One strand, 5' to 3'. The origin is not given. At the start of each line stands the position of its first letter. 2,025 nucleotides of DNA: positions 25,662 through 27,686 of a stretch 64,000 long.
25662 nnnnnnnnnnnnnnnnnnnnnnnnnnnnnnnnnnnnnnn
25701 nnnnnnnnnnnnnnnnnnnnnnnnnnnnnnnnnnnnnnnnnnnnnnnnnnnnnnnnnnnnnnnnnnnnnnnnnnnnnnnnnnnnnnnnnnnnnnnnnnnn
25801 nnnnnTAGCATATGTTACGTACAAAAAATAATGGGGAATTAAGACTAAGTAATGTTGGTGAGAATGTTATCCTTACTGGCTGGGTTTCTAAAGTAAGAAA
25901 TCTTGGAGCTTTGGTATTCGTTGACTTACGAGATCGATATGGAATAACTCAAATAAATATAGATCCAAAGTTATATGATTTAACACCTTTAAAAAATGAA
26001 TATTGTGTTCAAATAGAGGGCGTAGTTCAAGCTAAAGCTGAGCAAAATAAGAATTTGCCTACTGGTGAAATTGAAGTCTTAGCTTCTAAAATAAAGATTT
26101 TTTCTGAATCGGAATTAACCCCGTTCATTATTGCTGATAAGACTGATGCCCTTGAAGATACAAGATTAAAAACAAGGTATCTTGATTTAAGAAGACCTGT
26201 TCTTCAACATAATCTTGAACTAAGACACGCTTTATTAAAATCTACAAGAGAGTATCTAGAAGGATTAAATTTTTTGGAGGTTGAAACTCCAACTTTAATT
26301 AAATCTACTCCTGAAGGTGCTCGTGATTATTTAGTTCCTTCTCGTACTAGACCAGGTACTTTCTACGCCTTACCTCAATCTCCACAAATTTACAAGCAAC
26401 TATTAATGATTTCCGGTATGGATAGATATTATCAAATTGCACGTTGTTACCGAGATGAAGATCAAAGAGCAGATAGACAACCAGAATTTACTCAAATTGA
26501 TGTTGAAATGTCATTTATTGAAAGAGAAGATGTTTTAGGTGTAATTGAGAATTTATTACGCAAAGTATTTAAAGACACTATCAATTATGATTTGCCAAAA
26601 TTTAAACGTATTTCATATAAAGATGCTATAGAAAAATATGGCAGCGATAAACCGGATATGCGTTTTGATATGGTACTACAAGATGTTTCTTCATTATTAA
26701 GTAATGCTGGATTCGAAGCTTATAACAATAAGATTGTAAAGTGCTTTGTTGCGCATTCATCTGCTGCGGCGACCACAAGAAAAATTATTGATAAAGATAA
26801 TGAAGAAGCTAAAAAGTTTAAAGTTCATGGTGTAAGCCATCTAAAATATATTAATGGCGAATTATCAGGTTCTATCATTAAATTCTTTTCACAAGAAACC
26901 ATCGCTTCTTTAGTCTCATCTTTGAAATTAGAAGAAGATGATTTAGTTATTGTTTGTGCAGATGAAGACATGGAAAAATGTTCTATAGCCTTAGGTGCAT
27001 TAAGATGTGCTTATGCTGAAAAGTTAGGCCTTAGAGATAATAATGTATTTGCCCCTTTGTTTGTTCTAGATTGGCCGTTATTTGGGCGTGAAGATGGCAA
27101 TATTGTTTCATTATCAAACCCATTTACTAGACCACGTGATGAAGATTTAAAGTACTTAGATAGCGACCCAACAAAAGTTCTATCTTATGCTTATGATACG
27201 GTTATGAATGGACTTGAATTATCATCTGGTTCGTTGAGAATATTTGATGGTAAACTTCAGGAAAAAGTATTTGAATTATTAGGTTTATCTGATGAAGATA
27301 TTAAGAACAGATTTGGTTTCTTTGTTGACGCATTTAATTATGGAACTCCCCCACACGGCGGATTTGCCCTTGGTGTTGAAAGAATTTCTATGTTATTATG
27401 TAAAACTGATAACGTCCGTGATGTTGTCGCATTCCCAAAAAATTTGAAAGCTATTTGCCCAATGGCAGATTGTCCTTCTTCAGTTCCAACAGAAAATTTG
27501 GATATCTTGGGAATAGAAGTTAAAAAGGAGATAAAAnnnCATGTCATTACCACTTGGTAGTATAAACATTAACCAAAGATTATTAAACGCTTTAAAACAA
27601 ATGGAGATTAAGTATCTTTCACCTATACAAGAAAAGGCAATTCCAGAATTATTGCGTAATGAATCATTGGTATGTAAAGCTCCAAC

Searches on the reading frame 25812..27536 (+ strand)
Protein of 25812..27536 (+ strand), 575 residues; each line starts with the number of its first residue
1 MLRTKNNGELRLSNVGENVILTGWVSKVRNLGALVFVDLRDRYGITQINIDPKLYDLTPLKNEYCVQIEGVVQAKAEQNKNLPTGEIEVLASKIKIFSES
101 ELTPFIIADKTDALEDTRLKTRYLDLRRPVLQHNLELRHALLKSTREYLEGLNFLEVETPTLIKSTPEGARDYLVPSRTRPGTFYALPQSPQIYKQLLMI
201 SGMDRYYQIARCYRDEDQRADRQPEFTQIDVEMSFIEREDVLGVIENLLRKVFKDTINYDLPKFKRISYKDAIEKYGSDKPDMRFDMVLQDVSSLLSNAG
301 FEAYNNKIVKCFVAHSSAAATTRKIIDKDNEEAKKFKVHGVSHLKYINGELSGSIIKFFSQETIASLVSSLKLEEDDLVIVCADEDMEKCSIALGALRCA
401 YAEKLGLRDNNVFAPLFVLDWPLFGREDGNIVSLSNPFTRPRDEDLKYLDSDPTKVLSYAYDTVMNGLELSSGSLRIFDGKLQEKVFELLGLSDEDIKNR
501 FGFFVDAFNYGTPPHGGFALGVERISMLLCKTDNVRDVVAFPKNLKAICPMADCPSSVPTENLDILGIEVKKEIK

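Call 37: search_protein_families(library=pfam, proteins=[window:25812-27536:+], max_evalue=0.000001)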
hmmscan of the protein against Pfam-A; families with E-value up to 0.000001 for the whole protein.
window:25812-27536:+ (575 aa): 3 families
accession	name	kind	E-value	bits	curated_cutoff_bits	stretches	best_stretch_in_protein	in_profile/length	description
PF00152.25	tRNA-synt_2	-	3.5e-116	388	25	1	115-544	2-307/308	tRNA synthetases class II (D, K and N)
PF01336.31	tRNA_anti-codon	-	1.1e-12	48.1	27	1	19-96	1-74/75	OB-fold nucleic acid binding domain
PF02938.19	GAD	-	2.1e-10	41.1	23.4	1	305-390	7-91/95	GAD domain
